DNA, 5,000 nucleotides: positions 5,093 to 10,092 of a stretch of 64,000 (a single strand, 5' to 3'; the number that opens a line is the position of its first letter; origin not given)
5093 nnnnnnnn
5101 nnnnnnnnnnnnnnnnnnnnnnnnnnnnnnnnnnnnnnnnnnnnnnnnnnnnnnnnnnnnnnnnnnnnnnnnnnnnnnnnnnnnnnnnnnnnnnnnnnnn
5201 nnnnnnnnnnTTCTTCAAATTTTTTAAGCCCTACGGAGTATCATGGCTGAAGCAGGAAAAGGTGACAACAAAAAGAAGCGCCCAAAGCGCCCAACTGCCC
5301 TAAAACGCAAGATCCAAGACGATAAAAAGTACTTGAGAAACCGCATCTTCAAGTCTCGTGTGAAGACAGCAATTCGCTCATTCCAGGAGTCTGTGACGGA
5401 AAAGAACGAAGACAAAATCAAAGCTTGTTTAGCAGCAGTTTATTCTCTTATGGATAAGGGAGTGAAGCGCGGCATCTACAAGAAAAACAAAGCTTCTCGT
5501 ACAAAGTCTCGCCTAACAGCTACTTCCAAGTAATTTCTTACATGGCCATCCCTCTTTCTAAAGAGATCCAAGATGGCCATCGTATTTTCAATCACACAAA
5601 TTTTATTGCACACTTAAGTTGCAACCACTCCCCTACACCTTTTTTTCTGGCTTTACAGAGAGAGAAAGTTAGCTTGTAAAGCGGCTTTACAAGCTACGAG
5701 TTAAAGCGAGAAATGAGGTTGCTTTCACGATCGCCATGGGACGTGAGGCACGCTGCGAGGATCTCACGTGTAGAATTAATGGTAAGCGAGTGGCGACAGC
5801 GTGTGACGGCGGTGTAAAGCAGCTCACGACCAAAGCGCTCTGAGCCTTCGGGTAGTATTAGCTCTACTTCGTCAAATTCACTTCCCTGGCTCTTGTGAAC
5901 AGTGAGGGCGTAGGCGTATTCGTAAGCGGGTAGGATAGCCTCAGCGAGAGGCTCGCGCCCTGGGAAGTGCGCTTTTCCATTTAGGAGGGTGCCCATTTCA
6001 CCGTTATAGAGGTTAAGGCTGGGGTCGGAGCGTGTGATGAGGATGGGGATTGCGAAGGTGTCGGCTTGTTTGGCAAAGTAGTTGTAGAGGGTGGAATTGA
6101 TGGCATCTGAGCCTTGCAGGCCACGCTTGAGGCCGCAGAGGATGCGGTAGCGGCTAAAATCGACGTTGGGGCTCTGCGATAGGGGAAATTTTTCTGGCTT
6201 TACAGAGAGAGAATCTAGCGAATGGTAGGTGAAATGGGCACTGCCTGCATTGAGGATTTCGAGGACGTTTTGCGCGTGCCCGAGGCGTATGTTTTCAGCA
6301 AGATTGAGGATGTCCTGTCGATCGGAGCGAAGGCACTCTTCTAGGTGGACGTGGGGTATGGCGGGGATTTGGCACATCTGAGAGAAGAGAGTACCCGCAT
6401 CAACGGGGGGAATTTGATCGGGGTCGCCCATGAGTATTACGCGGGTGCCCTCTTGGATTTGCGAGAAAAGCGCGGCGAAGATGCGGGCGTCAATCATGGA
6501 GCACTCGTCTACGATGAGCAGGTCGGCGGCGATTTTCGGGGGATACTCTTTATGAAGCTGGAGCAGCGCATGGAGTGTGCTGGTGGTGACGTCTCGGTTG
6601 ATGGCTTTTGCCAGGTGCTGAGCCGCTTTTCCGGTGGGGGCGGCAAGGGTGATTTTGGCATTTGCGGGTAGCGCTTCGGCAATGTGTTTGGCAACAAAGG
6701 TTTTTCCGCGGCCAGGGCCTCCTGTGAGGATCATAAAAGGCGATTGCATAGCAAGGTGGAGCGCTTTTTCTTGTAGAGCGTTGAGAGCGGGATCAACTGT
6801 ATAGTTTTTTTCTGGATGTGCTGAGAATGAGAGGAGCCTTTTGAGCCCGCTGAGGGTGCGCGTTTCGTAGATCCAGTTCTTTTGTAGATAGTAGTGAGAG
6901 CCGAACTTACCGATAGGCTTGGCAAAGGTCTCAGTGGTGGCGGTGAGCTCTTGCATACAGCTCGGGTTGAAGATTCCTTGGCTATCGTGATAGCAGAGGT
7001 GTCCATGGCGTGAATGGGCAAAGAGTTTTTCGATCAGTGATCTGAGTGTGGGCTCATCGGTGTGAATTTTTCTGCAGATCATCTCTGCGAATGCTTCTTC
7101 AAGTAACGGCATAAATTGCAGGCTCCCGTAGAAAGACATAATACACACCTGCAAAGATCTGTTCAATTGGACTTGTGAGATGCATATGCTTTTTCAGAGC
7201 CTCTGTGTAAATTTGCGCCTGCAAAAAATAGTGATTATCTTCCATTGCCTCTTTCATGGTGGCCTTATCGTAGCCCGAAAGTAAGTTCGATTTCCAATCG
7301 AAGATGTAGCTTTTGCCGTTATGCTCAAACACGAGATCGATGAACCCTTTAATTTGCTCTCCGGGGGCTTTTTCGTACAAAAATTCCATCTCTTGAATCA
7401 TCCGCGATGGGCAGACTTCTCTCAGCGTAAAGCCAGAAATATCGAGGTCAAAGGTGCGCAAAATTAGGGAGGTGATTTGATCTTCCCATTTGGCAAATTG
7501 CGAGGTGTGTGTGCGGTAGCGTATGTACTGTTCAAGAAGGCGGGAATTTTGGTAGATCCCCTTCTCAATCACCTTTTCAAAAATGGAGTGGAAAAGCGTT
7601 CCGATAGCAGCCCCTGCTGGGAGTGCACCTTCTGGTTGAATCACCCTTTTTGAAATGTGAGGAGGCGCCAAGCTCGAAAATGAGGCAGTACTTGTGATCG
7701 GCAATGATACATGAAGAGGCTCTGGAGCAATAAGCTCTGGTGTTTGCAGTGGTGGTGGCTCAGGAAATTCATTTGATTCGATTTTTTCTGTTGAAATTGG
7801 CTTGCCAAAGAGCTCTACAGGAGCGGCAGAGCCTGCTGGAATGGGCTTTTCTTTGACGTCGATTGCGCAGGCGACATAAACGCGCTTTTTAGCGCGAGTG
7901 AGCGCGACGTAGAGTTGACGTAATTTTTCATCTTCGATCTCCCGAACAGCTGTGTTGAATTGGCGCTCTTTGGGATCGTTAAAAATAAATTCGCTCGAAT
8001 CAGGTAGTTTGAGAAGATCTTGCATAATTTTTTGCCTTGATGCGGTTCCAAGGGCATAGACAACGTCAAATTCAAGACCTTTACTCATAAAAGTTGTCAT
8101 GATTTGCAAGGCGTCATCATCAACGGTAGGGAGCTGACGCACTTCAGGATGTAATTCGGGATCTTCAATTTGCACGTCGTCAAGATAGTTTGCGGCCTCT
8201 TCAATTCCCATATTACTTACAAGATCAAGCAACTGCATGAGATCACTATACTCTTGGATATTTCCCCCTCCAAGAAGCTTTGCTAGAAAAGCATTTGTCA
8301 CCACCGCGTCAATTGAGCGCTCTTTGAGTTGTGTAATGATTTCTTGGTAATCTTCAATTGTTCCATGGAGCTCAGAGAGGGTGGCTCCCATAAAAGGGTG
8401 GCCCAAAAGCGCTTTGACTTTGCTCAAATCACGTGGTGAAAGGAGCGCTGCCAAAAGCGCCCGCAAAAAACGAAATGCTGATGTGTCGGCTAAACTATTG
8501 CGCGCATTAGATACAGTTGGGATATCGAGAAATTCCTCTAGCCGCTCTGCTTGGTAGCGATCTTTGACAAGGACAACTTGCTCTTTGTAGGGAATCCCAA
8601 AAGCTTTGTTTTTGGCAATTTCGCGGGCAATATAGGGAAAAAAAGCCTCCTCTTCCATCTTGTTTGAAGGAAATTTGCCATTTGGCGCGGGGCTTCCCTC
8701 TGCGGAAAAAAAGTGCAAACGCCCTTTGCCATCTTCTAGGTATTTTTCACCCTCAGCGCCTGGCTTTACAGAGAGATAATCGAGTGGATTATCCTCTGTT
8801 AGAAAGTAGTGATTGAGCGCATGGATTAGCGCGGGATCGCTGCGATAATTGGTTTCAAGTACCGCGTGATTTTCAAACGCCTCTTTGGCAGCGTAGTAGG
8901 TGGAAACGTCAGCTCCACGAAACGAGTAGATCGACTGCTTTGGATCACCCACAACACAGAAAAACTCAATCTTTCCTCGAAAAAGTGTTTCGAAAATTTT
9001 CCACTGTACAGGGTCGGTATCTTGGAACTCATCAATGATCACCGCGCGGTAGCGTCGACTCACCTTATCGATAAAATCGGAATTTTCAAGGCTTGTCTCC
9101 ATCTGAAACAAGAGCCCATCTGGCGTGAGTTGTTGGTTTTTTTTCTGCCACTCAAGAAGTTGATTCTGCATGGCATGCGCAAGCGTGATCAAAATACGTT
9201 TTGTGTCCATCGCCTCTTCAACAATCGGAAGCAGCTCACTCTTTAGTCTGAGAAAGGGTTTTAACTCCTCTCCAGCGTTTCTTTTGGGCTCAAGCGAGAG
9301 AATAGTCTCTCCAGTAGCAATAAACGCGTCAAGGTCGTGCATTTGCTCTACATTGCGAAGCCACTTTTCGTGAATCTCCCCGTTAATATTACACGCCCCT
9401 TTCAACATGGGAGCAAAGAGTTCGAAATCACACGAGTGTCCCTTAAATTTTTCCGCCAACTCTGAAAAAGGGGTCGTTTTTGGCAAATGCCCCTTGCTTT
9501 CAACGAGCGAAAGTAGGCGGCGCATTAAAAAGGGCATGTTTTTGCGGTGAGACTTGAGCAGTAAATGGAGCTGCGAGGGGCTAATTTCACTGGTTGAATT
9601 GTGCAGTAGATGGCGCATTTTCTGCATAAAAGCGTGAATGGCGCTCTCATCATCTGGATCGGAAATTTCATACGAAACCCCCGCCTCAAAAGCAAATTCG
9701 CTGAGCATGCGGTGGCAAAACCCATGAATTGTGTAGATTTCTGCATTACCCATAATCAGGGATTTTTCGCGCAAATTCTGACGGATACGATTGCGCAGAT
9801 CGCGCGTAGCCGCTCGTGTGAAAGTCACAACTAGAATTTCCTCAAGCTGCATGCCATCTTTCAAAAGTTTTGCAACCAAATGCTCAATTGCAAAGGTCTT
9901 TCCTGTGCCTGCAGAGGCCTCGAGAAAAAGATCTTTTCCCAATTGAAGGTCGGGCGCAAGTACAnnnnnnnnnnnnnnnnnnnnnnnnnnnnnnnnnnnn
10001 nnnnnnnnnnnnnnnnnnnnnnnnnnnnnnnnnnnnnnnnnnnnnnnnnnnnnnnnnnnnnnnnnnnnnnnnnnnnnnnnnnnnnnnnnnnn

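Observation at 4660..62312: Hyper-abundant word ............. in genes and spacers, with an uptake-signal-like (DUS/USS-like) distribution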

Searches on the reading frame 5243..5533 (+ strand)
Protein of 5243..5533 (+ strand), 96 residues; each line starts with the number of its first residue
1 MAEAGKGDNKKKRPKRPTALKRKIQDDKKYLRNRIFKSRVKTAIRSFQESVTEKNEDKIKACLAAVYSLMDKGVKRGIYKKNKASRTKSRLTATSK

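Call 31: search_protein_families(library=pfam, proteins=[window:5243-5533:+], max_evalue=0.01)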
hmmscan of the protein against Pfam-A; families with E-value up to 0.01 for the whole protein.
window:5243-5533:+ (96 aa): 1 family
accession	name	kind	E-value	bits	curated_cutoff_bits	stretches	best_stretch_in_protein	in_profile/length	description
PF01649.23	Ribosomal_S20p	-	1.7e-21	77.1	29.5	1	17-94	4-81/83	Ribosomal protein S20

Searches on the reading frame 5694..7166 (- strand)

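Call 6: search_protein_families(library=ncbifam, proteins=[window:5694-7166:-])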
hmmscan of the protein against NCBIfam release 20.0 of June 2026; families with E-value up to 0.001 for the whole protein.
window:5694-7166:- (490 aa): 10 families
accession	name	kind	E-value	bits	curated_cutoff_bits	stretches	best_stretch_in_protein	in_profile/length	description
TIGR01447.1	recD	equivalog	1.1e-80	272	310.15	1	81-487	97-596/597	exodeoxyribonuclease V subunit alpha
TIGR01448.2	helicase_RecD2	equivalog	3.4e-66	223.8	500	1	90-480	268-703/713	SF1B family DNA helicase RecD2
NF008127.0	PRK10875.1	equivalog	5.2e-47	160.7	671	2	336-489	441-615/619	exodeoxyribonuclease V subunit alpha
TIGR02768.1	TraA_Ti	equivalog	6.2e-22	77.7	590.45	2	127-280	359-512/751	Ti-type conjugative transfer relaxase TraA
NF010402.0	PRK13826.1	subfamily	1.1e-13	50.1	1317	1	138-306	393-560/1102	Dtr system oriT relaxase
NF010464.0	PRK13889.1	subfamily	2e-09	35.9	1015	1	140-265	360-486/992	conjugal transfer relaxase TraA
NF010263.0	PRK13709.1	equivalog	2.9e-07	28.2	2212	1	132-279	973-1130/1752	conjugative transfer relaxase/helicase TraI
TIGR02760.1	TraI_TIGR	equivalog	7.6e-07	27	929.85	1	117-295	1009-1195/1960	conjugative transfer relaxase/helicase TraI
TIGR00376.1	TIGR00376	hypoth_equivalog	9.7e-07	27.6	348.9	1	123-189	154-222/639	IGHMBP2 family helicase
NF040671.1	PLuB_AAA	exception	0.0001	19.8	999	0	126-182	814-872/1256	PLuB system helicase-like protein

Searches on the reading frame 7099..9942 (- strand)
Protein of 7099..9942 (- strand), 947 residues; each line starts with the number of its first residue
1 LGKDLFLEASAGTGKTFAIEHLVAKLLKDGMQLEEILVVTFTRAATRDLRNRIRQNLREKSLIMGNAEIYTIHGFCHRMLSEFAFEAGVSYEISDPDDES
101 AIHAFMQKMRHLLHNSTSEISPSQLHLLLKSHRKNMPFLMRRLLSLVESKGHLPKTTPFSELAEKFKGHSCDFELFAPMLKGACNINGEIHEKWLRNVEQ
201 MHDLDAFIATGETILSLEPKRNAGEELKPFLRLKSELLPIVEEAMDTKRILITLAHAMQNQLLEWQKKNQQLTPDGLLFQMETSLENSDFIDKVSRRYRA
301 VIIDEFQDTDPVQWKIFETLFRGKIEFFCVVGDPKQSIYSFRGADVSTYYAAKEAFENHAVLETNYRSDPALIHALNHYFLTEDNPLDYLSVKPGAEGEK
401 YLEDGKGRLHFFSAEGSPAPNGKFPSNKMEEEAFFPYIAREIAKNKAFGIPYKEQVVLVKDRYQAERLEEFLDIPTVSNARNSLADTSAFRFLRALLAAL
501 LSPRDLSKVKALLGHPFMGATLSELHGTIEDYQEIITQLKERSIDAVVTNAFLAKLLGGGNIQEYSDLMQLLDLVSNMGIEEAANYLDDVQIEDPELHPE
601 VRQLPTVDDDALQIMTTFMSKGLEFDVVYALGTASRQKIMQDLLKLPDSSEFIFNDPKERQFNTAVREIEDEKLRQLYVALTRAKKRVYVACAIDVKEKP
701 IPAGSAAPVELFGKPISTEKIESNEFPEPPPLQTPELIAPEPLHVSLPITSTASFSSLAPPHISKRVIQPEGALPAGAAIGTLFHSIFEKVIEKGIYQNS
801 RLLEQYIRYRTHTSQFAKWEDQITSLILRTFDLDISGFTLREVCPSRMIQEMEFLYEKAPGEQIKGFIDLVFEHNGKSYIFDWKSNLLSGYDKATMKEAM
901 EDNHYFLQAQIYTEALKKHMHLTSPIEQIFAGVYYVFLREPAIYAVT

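Call 6: search_protein_families(library=ncbifam, proteins=[window:7099-9942:-])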
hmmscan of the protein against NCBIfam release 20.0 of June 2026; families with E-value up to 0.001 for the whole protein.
window:7099-9942:- (947 aa): 15 families
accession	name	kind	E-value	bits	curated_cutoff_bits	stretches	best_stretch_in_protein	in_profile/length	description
TIGR00609.1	recB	equivalog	6.6e-129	431.9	696.05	3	64-699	110-819/1175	exodeoxyribonuclease V subunit beta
NF008128.0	PRK10876.1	equivalog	6.3e-74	249.3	1697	5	232-387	308-468/1181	exodeoxyribonuclease V subunit beta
NF010485.0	PRK13909.1-2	equivalog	2.2e-37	128.7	650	2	62-690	93-701/909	RecB-like helicase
TIGR02785.1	addA_Gpos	equivalog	2.5e-37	128.3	707.65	4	293-380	384-480/1234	helicase-exonuclease AddAB subunit AddA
TIGR02784.1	addA_alphas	equivalog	3.7e-36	124.9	860.75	4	301-359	394-462/1138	double-strand break repair helicase AddA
TIGR01073.1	pcrA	equivalog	2.8e-33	115.3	911.2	3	248-379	163-292/725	DNA helicase PcrA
NF008743.0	PRK11773.1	equivalog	4.7e-30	104.6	965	2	278-381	194-298/720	DNA helicase II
TIGR01075.1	uvrD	equivalog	5.6e-29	101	1144.45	2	281-384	192-296/715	DNA helicase II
NF010487.0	PRK13909.1-4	equivalog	1.9e-27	95.9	759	2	296-696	326-707/924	RecB-like helicase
TIGR01074.1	rep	equivalog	1.1e-24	86.7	951.45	2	275-385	183-293/668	DNA helicase Rep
NF008172.0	PRK10919.1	equivalog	2e-20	72.6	1168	2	286-378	196-289/673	DNA helicase Rep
NF008276.0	PRK11054.1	equivalog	4.2e-20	71.8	543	2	257-373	398-509/684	DNA helicase IV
NF010484.0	PRK13909.1-1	equivalog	1.3e-15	56.3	1074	2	294-406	341-464/945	RecB-like helicase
NF010486.0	PRK13909.1-3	equivalog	1.9e-14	52.7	1109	2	5-55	8-58/921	RecB-like helicase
NF041464.1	HelD_BACSU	equivalog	8.5e-05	20.6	419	1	295-373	544-623/779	RNA polymerase recycling motor HelD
